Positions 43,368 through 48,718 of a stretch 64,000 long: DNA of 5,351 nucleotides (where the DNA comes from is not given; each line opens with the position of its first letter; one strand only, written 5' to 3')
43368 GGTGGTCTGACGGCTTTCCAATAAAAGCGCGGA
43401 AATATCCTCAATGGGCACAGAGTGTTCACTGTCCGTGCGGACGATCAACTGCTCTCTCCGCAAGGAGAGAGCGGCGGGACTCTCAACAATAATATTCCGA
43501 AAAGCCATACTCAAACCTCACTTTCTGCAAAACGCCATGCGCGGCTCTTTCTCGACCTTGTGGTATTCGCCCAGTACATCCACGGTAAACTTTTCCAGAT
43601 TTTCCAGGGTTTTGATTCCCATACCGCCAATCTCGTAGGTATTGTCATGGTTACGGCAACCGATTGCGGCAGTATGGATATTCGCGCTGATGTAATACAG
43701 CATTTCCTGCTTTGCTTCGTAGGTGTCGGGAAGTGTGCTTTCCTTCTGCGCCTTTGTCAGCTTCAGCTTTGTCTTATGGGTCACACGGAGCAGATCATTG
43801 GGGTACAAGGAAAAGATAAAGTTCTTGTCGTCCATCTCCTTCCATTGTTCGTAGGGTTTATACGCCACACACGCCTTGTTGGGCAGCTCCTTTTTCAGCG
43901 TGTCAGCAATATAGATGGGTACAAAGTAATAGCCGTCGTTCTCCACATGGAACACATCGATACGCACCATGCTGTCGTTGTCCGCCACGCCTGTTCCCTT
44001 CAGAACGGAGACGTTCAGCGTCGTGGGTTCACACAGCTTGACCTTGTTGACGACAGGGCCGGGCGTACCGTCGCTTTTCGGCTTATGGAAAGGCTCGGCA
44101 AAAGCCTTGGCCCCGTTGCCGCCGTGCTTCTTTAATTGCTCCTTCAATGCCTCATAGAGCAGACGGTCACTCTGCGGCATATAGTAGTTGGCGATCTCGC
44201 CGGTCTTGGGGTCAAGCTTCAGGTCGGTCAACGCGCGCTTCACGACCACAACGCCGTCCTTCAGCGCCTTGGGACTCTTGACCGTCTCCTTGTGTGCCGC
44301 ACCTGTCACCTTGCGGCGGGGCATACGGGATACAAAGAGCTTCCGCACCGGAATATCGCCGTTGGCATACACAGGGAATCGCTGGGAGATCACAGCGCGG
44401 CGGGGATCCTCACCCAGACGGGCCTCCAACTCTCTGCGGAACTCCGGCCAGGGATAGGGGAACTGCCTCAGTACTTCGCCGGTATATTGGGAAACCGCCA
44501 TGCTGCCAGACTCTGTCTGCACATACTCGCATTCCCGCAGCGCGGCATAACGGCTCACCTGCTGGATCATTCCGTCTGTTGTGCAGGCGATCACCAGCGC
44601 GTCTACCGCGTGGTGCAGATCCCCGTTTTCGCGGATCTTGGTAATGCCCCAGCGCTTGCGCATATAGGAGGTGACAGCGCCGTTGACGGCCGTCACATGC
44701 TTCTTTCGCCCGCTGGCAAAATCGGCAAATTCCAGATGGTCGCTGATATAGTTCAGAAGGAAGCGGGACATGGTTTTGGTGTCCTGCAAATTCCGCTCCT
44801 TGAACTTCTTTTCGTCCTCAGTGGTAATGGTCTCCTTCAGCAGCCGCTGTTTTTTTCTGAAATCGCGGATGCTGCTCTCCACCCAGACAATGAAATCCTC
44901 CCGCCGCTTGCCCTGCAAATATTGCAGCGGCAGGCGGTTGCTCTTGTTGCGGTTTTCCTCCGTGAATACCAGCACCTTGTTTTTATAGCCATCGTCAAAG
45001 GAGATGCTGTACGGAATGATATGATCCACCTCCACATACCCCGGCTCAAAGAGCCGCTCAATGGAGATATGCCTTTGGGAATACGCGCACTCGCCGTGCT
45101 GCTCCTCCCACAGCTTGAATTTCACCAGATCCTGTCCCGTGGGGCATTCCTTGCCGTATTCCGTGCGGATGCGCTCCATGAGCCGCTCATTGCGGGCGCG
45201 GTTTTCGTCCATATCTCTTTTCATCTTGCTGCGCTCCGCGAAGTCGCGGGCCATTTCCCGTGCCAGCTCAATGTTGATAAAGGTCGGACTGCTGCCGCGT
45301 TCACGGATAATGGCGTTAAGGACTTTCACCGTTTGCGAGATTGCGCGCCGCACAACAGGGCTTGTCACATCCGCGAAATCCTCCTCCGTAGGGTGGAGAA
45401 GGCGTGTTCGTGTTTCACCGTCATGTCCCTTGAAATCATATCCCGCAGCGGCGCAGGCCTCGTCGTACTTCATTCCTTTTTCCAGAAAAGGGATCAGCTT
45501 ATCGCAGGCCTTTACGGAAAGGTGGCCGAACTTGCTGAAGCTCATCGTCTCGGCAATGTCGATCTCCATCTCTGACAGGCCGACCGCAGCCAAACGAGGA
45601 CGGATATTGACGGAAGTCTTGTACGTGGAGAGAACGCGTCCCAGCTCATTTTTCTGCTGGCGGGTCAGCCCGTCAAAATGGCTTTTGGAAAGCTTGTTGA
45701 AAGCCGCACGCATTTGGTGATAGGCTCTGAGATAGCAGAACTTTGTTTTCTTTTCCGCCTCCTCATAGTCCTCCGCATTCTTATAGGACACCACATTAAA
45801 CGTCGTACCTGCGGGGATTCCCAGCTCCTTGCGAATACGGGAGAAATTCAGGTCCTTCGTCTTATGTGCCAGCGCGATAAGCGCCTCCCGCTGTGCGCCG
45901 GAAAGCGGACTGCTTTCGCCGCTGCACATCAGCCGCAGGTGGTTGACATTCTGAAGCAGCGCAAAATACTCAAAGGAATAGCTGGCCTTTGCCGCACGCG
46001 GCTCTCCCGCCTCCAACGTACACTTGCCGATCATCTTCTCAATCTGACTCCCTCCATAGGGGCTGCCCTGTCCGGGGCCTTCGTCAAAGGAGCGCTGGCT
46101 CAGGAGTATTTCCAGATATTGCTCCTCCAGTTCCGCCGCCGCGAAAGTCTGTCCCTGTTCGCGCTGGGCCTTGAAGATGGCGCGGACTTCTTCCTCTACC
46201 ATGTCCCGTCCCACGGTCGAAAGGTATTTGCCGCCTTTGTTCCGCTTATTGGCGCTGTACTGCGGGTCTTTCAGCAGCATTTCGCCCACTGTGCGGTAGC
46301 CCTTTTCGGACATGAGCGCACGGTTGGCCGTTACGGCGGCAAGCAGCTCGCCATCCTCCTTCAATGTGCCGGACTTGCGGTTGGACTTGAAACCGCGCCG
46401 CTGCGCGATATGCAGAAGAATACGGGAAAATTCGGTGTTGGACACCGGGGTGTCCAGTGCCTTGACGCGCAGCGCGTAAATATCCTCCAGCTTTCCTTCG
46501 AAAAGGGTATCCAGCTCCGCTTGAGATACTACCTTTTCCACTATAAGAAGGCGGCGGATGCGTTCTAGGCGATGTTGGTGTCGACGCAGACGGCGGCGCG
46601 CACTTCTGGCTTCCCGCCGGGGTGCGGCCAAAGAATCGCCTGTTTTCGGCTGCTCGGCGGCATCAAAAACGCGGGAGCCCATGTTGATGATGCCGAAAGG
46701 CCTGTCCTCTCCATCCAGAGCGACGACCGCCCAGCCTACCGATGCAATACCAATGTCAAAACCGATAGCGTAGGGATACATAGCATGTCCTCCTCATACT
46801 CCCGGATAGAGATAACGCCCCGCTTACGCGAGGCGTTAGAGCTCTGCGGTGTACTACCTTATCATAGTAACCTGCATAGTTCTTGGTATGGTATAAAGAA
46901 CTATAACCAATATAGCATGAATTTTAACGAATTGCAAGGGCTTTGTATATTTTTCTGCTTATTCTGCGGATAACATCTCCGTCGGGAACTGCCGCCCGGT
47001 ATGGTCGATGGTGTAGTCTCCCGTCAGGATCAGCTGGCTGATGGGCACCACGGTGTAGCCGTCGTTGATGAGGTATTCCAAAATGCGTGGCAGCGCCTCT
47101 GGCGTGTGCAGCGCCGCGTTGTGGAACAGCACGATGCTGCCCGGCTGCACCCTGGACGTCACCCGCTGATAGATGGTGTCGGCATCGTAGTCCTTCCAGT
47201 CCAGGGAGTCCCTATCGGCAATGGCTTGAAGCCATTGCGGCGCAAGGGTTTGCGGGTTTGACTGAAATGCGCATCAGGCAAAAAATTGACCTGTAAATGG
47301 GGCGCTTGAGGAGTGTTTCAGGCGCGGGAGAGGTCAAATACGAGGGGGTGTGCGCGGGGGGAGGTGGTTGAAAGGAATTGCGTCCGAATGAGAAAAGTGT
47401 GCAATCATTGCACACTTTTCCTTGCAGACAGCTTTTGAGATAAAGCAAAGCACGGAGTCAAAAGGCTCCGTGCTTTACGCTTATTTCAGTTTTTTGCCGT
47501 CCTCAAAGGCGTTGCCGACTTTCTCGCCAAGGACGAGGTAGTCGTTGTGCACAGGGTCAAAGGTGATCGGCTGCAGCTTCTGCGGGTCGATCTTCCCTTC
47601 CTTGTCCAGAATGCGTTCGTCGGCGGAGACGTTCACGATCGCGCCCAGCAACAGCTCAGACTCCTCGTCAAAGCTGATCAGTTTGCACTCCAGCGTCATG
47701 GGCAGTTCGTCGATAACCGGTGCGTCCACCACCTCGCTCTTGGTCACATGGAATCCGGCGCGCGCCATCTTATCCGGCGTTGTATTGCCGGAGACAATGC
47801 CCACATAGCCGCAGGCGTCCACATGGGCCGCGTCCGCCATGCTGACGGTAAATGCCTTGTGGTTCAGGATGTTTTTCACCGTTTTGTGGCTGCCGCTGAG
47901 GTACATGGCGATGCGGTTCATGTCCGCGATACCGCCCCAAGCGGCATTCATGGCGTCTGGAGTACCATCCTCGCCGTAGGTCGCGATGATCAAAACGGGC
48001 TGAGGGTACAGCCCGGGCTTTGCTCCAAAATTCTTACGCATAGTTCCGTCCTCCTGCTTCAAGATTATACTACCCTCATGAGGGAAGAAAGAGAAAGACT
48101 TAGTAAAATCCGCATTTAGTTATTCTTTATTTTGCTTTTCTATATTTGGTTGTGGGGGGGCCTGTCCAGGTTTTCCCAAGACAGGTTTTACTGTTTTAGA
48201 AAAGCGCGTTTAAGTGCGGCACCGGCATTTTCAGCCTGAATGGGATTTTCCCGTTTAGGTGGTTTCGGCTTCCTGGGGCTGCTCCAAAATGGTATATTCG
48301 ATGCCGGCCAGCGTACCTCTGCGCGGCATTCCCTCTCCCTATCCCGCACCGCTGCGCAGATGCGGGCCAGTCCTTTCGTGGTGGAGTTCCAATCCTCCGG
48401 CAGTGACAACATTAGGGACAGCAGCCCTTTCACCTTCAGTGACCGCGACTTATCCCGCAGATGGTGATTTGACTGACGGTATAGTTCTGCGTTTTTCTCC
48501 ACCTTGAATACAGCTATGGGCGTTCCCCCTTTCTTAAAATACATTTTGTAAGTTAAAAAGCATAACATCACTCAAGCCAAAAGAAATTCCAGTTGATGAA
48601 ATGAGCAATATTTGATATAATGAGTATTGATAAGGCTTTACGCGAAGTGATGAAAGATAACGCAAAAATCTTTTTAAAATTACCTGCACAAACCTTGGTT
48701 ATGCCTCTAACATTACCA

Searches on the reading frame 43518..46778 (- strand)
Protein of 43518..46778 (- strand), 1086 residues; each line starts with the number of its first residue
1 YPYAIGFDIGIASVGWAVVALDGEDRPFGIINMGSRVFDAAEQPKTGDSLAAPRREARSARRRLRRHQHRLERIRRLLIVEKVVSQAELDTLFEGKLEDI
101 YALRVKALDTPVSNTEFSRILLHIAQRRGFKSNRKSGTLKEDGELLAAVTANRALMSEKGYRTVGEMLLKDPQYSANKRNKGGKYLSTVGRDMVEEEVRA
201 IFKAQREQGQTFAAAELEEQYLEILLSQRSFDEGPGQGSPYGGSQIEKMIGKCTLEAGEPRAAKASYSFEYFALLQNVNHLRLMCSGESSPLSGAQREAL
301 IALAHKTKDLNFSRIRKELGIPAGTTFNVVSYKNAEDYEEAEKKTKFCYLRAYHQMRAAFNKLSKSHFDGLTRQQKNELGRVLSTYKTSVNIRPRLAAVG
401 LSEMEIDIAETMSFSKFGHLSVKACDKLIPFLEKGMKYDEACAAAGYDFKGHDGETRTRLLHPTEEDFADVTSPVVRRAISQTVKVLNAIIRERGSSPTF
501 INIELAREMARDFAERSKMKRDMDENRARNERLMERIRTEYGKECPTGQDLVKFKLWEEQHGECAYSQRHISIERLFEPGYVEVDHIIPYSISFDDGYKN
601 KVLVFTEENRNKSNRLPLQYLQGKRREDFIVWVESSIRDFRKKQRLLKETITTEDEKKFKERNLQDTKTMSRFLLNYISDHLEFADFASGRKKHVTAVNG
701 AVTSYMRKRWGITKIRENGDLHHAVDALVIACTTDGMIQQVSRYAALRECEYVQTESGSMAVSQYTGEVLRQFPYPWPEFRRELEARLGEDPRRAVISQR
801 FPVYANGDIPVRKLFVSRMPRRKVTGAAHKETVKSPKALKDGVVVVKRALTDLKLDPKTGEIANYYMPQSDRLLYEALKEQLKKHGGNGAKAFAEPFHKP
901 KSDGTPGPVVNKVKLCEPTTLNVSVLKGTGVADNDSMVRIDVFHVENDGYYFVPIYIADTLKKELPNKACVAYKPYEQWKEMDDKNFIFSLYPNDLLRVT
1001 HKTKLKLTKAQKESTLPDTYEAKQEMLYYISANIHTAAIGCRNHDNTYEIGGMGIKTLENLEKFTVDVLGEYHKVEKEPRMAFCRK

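Call 94: search_protein_families(library=pfam, proteins=[window:43518-46778:-], max_evalue=0.001)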
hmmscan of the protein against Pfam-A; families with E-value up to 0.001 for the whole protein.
window:43518-46778:- (1086 aa): 4 families
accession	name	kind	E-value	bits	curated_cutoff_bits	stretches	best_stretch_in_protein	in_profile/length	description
PF13395.12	HNH_4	-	1.2e-21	76.9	22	1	564-617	1-53/54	HNH endonuclease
PF18541.7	RuvC_III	-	1.2e-18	68.2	26.2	2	656-715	3-56/179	RuvC endonuclease subdomain 3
PF22702.2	Cas9_RuvC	-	3.9e-10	40.4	27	1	667-747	4-77/151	Cas9 RuvC domain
PF18470.6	Cas9_a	-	4.9e-08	33.3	26.9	1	247-324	4-85/221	Cas9 alpha-helical lobe domain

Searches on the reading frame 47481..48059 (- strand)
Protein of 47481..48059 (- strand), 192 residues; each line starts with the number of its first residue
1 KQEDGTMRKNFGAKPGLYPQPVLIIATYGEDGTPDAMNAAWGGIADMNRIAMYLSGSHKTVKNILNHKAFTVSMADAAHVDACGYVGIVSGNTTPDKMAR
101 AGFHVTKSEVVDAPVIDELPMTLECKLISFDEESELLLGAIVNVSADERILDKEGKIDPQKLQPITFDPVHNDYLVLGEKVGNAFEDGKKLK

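Call 23: search_protein_families(library=pfam, proteins=[window:47481-48059:-], max_evalue=0.01)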
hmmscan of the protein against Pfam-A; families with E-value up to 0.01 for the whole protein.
window:47481-48059:- (192 aa): 2 families
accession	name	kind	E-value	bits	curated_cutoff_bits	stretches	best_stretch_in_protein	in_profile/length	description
PF01613.24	Flavin_Reduct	-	5.1e-14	53.1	27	1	17-149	3-136/153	Flavin reductase like domain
PF01243.27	PNPOx_N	-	0.0023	18.7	28.1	1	20-93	12-80/120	Pyridoxamine 5'-phosphate oxidase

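Call 38: find_encoding_contigs(protein=window:47481-48059:-, flank=10000, max_places=8)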
Protein window:47481-48059:- (192 aa): no gene with exactly this product is on record in the collection.

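Call 40: find_encoding_contigs(protein=window:47484-48041:-, flank=10000, max_places=8)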
Protein window:47484-48041:- (186 aa): 1 contig read that carries it; 1 place shown.
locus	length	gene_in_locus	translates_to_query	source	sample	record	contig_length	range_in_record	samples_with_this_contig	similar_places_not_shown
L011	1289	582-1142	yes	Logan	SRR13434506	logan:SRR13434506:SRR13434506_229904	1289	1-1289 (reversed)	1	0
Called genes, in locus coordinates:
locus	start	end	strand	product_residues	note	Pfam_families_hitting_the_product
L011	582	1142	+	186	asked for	PF01613:Flavin_Reduct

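Call 79: find_related_loci(query=window:47484-48041:-, collection=metagenome_contigs, flank=10000)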
Query window:47484-48041:- (186 aa) in metagenome_contigs; peptide patterns used: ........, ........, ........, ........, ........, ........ (x = any residue, [..] = any of these).
600 stretches matched a pattern (row limit reached: there are more); 547 encode a relative of the query (tblastn E <= 1e-3); the best 80 are kept; 80 distinct loci.
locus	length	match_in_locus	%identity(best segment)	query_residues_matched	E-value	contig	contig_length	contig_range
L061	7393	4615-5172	97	1-186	2e-120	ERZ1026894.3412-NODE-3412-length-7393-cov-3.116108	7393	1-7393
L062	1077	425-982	96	1-186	1e-130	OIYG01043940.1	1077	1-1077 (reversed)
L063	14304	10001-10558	95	1-186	7e-119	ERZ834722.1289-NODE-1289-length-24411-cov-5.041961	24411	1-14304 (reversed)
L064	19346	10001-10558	95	1-186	8e-119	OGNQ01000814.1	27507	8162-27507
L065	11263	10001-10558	95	1-186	2e-118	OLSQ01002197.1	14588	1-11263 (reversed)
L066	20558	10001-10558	94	1-186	4e-118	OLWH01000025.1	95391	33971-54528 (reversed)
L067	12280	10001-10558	94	1-186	4e-118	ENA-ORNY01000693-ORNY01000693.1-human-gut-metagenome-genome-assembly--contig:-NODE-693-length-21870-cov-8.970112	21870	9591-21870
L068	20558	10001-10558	94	1-186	4e-118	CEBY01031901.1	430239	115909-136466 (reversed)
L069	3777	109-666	87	1-186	4e-110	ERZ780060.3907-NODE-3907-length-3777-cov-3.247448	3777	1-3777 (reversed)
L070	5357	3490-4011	91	1-174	7e-105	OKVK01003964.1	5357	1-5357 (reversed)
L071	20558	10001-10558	79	1-186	8e-97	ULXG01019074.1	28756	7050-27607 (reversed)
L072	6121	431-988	76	1-186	8e-94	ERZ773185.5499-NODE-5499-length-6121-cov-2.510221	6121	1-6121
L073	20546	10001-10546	75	1-182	3e-92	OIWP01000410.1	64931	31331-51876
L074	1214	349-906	75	1-186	4e-99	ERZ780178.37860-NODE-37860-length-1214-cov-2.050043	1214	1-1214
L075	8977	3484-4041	75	1-186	9e-92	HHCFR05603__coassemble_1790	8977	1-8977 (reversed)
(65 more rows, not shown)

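Call 84: search_protein_families(library=pfam, proteins=[L066:2080-3006:-, L066:3006-5465:-, L066:5287-6495:-, L066:9067-9918:+, L064:2867-4111:-, L064:5041-6579:-, L064:7865-9022:+, L064:7279-7710:+, L061:1925-2956:-, L061:5385-6449:-], max_evalue=0.001)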
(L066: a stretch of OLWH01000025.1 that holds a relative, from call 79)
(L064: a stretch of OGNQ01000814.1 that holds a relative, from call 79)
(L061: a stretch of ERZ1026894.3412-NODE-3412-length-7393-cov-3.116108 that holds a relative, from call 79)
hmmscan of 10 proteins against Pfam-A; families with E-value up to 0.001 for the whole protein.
L066:2080-3006:- (308 aa): 1 family
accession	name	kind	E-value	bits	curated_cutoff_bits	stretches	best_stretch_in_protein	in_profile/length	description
PF00072.30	Response_reg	-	0.00079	20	30.2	0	46-96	35-84/111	Response regulator receiver domain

L066:3006-5465:- (819 aa): 3 families
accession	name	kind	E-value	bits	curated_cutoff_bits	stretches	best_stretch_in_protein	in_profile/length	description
PF13589.12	HATPase_c_3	-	1.7e-24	86.9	25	1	84-201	5-112/137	Histidine kinase-, DNA gyrase B-, and HSP90-like ATPase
PF02518.31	HATPase_c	-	1.5e-21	77.3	26.4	1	715-818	2-108/111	Histidine kinase-, DNA gyrase B-, and HSP90-like ATPase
PF14501.12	HATPase_c_5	-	0.00025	21.3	22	1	717-806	8-91/102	GHKL domain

L066:5287-6495:- (402 aa): 1 family
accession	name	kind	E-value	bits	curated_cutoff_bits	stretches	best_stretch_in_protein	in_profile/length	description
PF00145.23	DNA_methylase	-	2.3e-49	169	22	1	6-392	3-322/324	C-5 cytosine-specific DNA methylase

L066:9067-9918:+ (284 aa): 1 family
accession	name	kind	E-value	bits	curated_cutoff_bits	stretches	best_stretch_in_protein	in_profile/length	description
PF01557.24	FAA_hydrolase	-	1.6e-69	234.3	23.9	1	72-284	2-214/214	Fumarylacetoacetate (FAA) hydrolase C-terminal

L064:2867-4111:- (414 aa): 0 families

L064:5041-6579:- (512 aa): 6 families
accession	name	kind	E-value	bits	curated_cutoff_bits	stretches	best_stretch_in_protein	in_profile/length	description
PF13304.12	AAA_21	-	1.8e-13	51.7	27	1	164-284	201-303/304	AAA domain, putative AbiEii toxin, Type IV TA system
PF13175.12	AAA_15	-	2.4e-12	47.6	32.1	2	184-284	271-374/374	AAA ATPase domain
PF02463.25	SMC_N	-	1.9e-10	41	40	1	13-274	5-195/220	RecF/RecN/SMC N terminal domain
PF13476.12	AAA_23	-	1.7e-06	29.2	27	1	13-60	2-47/201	AAA domain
PF00005.33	ABC_tran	-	0.00013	23.1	25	1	34-63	13-42/137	ABC transporter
PF11398.14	DUF2813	-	0.00088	19.2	21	0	34-60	24-50/372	Protein of unknown function (DUF2813)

L064:7865-9022:+ (386 aa): 0 families

L064:7279-7710:+ (144 aa): 1 family
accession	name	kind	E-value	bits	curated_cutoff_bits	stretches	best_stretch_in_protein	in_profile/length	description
PF19481.4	DUF6017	-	2.3e-23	83.4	27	1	8-104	18-114/148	Family of unknown function (DUF6017)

L061:1925-2956:- (343 aa): 3 families
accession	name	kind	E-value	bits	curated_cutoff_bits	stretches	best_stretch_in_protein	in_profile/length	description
PF13280.12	WYL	-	3.2e-09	37.1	21.8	1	158-231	3-69/70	WYL domain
PF25583.1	WCX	-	1.2e-06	29.2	23.9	1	263-337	2-74/76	WCX domain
PF19065.6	P8_CR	-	0.00037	20.9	26.9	0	12-79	34-101/124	Minor capsid protein P8 central region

L061:5385-6449:- (354 aa): 2 families
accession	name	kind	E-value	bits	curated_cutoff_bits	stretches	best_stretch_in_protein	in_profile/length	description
PF02661.23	Fic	-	6.9e-15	56.1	24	1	115-221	3-93/93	Fic/DOC family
PF22168.2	DIP2311-like_C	-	0.00073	20.2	27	0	321-351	30-60/63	Transcriptional regulator DIP2311-like, C-terminal domain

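Call 85: search_protein_families(library=padloc, proteins=[L066:2080-3006:-, L066:3006-5465:-, L066:5287-6495:-, L066:9067-9918:+, L064:2867-4111:-, L064:5041-6579:-, L064:7865-9022:+, L064:7279-7710:+, L061:1925-2956:-, L061:5385-6449:-], max_evalue=0.001)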
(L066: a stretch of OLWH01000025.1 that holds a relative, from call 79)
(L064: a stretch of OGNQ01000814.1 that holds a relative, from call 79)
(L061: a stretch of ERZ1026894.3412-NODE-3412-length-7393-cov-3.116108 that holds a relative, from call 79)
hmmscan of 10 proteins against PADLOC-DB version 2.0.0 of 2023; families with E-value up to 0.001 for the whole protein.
L066:2080-3006:- (308 aa): 0 families

L066:3006-5465:- (819 aa): 4 families
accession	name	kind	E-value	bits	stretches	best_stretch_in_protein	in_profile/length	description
PDLC03419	REase_II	-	2.9e-12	43.7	1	72-185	15-123/695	Type II restriction enzyme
PDLC04647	PDC-M43B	-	1.1e-06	26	1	713-807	222-321/347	-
PDLC02204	MzaB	-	4.8e-06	23.3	1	83-129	26-71/500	-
PDLC03485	REase_II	-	4.8e-05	20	1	69-167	13-100/611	Type II restriction enzyme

L066:5287-6495:- (402 aa): 62 families (the best 25 are shown)
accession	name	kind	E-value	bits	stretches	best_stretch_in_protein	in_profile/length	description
PDLC03234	MTase_II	-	3.9e-85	284.4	1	3-399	4-369/375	Type II methyltransferase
PDLC03326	MTase_II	-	1.3e-67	226.8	1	3-399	4-379/412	Type II methyltransferase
PDLC03378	MTase_II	-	1.6e-67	226.3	1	3-400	2-334/344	Type II methyltransferase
PDLC00033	DruM2|DruM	-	3.8e-60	202.1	1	6-399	24-367/368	DNA cytosine methylase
PDLC00026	DruM2|DruM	-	1e-59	200.8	1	2-399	3-321/336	DNA cytosine methylase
PDLC03237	MTase_II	-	1.2e-58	196.9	2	4-230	794-1015/1036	Type II methyltransferase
PDLC02649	DrmMII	-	9.2e-48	161.2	2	64-398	96-420/422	DrmMII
PDLC03272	MTase_II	-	3.6e-47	159.4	1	3-400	74-394/407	Type II methyltransferase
PDLC02648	DrmMII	-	5.8e-42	142.1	2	4-277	22-329/468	DrmMII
PDLC03307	MTase_II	-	2.2e-41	140.4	3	7-135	4-115/382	Type II methyltransferase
PDLC00029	DruM2|DruM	-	1.1e-39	134.7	2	3-190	4-169/329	DNA cytosine methylase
PDLC03225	MTase_II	-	1.7e-39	134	2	5-136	9-141/615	Type II methyltransferase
PDLC03232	MTase_II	-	1.1e-37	127.9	3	81-227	131-290/465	Type II methyltransferase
PDLC00030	DruM2|DruM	-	8.3e-37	125.2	2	4-209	6-207/380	DNA cytosine methylase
PDLC00031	DruM2|DruM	-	3.4e-36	123.1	2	5-225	13-210/361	DNA cytosine methylase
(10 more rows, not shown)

L066:9067-9918:+ (284 aa): 0 families

L064:2867-4111:- (414 aa): 0 families

L064:5041-6579:- (512 aa): 79 families (the best 25 are shown)
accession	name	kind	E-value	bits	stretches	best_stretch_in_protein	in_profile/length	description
PDLC02914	ATPase-Toprim_I-B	-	1e-37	128.4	1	10-509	2-439/443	-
PDLC04149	HEC-04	-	2.9e-20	70.3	1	198-455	200-440/494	-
PDLC02980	AriA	-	3.3e-16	58.1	2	134-284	168-303/304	-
PDLC02358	Old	-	1.3e-15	55.3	2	215-296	263-341/578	Old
PDLC02979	AriA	-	1.1e-14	53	2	139-284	239-373/373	-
PDLC00271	PtuA1|PtuA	-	5e-13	47.4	2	202-298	239-336/421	AAA ATPase domain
PDLC02335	AbiLi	-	1.4e-12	45.3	1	34-302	75-257/326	AbiLi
PDLC04175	HEC-01A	-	3.6e-12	44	1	161-300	200-328/363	-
PDLC04176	HEC-01A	-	6.2e-12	43.6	1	232-304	272-341/371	-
PDLC04135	mad3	-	6.9e-12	43.6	1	13-63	5-53/374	mads_3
PDLC00299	PtuA1|PtuA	-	1.5e-11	42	2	12-63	57-106/535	AAA ATPase domain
PDLC00305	PtuA1|PtuA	-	1.6e-11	42.2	2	197-298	200-302/392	AAA ATPase domain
PDLC00284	PtuA1|PtuA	-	1.7e-11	41.7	2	202-307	352-459/545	AAA ATPase domain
PDLC02913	ATPase_I-A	-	3.5e-11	40.9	2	199-306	321-428/508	-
PDLC00091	GajA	-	3.5e-11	40.6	2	213-303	272-361/627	AAA ATPase domain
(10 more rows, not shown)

L064:7865-9022:+ (386 aa): 0 families

L064:7279-7710:+ (144 aa): 0 families

L061:1925-2956:- (343 aa): 2 families
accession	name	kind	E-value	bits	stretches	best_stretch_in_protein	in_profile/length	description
PDLC01652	WYL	-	2.1e-25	87.9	1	151-337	13-160/162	"CAS-I,CAS-II,CAS-III,CAS-IV,CAS-V,CAS-VI; associated_signaling"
PDLC01457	WYL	-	7.1e-14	49.9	1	28-326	8-228/229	"CAS-I,CAS-II,CAS-III,CAS-IV,CAS-V,CAS-VI; associated_signaling"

L061:5385-6449:- (354 aa): 7 families
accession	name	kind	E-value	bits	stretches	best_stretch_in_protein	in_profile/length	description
PDLC03963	SoFic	-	6.9e-33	112.5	1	55-352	55-350/361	-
PDLC04839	PDC-S04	-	1.6e-15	55.4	1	92-251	36-185/205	-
PDLC04840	PDC-S04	-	7.6e-13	46.7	1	62-219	17-172/227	-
PDLC04966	PDC-S24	-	1.4e-10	38.6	1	113-252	231-368/497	-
PDLC04837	PDC-S04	-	7.7e-10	36.4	1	52-249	21-209/234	-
PDLC04836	PDC-S04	-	3.4e-09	34.2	1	62-252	31-212/244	-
PDLC04838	PDC-S04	-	7.5e-06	23.9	1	197-227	138-168/209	-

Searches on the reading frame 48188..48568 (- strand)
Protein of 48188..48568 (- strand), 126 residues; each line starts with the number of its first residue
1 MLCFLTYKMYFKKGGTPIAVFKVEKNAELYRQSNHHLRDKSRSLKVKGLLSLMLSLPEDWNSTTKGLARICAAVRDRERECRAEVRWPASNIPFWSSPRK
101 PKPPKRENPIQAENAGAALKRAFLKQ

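Call 23: search_protein_families(library=pfam, proteins=[window:48188-48568:-], max_evalue=0.01)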
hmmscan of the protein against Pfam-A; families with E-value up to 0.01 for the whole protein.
window:48188-48568:- (126 aa): 0 families
